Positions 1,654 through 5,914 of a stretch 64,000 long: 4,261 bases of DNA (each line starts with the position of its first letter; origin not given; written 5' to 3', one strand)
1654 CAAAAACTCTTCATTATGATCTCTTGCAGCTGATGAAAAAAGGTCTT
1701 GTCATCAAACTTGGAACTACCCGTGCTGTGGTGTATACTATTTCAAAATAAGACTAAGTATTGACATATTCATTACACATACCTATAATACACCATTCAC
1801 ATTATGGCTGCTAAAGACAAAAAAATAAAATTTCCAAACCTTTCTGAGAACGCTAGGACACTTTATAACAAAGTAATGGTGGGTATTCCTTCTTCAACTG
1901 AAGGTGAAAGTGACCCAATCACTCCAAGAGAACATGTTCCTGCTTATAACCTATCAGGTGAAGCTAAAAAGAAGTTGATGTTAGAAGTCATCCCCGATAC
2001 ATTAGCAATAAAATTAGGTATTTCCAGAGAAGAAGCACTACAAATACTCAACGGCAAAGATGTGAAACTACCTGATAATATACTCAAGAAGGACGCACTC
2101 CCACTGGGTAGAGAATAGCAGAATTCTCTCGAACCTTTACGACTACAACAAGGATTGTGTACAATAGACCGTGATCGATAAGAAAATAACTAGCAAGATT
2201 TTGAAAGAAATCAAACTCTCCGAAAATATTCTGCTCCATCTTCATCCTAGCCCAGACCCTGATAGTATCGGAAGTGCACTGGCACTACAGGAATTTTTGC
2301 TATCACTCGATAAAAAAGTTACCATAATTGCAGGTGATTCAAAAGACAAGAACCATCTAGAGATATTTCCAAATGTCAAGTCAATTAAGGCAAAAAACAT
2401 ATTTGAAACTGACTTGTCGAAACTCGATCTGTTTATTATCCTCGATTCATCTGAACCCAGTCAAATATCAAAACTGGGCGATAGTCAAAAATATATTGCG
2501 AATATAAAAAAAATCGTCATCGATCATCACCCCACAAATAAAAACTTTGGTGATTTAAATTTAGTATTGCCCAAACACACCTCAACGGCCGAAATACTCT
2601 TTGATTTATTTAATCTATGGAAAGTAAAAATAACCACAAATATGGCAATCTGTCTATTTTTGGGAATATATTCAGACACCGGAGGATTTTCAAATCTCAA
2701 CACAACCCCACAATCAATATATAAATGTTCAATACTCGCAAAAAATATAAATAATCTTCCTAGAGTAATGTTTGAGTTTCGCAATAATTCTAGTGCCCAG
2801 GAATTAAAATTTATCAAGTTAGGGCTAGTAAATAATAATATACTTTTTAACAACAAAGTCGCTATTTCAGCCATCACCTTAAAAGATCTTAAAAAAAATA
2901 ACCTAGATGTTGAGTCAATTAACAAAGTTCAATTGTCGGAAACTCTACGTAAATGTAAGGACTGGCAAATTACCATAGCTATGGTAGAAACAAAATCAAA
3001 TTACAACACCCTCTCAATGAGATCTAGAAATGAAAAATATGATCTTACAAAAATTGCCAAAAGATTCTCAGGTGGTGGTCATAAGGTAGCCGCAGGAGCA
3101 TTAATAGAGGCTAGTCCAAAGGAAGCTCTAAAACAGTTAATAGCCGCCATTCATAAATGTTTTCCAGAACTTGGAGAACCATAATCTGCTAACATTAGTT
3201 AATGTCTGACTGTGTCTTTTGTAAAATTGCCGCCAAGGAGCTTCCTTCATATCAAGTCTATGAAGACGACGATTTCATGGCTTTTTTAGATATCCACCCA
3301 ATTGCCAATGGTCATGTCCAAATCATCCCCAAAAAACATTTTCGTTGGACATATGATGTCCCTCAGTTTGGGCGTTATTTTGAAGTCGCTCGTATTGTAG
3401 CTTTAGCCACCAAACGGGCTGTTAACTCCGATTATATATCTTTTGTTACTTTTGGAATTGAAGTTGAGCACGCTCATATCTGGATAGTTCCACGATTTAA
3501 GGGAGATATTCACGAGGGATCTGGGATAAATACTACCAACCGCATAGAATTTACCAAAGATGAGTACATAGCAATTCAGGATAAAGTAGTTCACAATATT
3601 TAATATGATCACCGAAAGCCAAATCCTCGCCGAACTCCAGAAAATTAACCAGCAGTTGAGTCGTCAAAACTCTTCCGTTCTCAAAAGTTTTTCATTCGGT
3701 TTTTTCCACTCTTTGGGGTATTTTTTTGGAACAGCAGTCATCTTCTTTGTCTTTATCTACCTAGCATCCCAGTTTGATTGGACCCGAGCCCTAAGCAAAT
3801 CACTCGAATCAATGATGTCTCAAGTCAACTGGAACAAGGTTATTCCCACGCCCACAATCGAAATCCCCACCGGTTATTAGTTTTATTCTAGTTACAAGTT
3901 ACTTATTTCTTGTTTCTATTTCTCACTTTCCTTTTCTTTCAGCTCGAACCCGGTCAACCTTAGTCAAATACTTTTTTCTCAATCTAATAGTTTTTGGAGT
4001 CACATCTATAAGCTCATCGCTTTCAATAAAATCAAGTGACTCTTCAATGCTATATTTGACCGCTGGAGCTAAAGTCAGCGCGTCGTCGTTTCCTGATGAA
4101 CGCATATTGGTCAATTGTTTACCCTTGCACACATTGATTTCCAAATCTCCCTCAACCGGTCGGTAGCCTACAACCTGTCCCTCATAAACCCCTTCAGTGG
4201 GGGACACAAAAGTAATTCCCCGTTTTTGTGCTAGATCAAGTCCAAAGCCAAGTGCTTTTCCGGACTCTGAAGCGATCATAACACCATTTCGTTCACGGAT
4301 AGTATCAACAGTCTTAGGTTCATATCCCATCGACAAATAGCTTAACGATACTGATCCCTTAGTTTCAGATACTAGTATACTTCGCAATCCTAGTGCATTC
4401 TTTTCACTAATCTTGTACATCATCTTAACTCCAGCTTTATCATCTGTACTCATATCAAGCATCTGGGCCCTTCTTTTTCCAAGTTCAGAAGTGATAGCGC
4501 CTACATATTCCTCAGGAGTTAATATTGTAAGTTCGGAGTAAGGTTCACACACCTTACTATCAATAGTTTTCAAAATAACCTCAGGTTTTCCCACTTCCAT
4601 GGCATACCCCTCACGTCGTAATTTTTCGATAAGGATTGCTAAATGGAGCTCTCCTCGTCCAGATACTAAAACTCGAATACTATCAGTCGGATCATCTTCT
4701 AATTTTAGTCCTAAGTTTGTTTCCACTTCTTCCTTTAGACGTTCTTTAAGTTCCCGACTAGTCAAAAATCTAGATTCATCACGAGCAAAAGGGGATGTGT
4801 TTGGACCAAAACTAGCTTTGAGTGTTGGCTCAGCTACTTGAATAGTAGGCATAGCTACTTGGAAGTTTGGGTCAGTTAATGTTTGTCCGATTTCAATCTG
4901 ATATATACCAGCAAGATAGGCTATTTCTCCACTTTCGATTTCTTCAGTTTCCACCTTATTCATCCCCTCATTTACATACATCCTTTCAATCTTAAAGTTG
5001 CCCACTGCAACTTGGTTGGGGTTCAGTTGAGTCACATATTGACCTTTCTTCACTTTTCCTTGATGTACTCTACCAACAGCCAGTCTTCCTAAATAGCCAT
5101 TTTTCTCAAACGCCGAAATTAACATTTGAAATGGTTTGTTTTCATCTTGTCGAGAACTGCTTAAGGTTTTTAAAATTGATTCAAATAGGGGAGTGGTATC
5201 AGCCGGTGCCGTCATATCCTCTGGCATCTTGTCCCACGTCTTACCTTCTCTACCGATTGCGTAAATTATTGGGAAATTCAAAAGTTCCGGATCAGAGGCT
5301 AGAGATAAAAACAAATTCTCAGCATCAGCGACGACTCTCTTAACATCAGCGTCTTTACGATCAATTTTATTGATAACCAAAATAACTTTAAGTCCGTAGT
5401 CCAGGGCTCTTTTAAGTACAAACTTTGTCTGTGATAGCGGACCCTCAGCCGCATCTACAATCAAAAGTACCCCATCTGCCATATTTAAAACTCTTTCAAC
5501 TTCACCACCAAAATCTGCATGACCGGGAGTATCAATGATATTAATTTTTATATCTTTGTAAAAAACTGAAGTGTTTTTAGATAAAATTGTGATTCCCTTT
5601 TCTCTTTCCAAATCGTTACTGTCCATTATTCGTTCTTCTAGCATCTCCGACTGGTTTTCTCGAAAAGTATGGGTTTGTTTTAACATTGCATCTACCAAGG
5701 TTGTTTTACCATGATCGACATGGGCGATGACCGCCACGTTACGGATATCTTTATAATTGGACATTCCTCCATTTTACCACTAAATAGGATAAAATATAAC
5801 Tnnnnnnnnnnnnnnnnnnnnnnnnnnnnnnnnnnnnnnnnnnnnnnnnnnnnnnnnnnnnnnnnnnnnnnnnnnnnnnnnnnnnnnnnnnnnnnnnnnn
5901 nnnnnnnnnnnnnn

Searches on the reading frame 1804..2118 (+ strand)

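Call 7: search_protein_families(library=pfam, proteins=[window:1804-2118:+], max_evalue=0.01)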
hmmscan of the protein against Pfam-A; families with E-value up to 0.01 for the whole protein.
window:1804-2118:+ (104 aa): 0 families

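Call 30: search_protein_families(library=pfam, proteins=[window:1804-2118:+], max_evalue=10)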
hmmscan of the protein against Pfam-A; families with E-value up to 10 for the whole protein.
window:1804-2118:+ (104 aa): 1 family
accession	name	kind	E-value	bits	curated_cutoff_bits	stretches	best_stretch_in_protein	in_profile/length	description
PF15722.10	FAM153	-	0.056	14.1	27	1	41-72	50-81/114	FAM153 family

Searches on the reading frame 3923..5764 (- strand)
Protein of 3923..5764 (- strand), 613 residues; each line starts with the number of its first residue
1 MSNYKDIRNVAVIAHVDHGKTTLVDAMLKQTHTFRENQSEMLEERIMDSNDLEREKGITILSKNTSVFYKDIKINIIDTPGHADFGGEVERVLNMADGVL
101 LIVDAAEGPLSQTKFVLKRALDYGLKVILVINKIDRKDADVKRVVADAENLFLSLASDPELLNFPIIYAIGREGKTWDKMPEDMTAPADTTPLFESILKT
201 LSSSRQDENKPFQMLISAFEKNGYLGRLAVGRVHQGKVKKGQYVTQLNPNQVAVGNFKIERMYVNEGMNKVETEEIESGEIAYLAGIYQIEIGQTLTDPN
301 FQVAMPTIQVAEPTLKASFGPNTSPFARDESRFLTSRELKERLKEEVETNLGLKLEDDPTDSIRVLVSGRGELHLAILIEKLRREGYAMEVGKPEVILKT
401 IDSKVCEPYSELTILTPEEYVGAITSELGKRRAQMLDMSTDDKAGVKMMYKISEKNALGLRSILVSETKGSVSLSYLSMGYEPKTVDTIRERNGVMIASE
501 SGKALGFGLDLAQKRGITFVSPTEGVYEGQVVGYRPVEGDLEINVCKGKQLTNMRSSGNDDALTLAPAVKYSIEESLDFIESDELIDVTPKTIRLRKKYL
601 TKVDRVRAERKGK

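Call 7: search_protein_families(library=pfam, proteins=[window:3923-5764:-], max_evalue=0.01)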
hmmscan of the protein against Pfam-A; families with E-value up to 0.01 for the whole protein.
window:3923-5764:- (613 aa): 11 families
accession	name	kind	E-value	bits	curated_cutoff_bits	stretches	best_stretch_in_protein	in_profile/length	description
PF00009.33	GTP_EFTU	-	3e-54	183.9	26.5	1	5-179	1-177/188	Elongation factor Tu GTP binding domain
PF21018.2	BipA_C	-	7e-39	132.4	23.8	1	493-601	1-109/110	TypA/BipA C-terminal domain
PF00679.30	EFG_C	-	6.6e-16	58.6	27.9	1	405-485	2-82/89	Elongation factor G C-terminus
PF03144.31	GTP_EFTU_D2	-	2.5e-08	34.6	30.3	1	226-297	1-73/73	Elongation factor Tu domain 2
PF01926.29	MMR_HSR1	-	8.7e-06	26.3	21.9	1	10-133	2-113/113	50S ribosome-binding GTPase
PF22042.2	EF-G_D2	-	1.4e-05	25.6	27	1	212-297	2-82/84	Elongation factor G domain 2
PF14492.12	EFG_III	-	8.6e-05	23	27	1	337-391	19-73/75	Elongation Factor G, domain III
PF02421.24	FeoB_N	-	0.00044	20.2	27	0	57-152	32-131/156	Ferrous iron transport protein B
PF00735.24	Septin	-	0.00048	19.9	26.2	1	9-85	6-75/280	Septin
PF00071.28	Ras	-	0.0037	17.3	21.6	1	57-147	33-124/162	Ras family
PF00350.29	Dynamin_N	-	0.0051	17.3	27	0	68-133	97-167/168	Dynamin family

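Call 12: find_encoding_contigs(protein=window:3923-5764:-, flank=10000, max_places=4)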
Protein window:3923-5764:- (613 aa): no gene with exactly this product is on record in the collection.
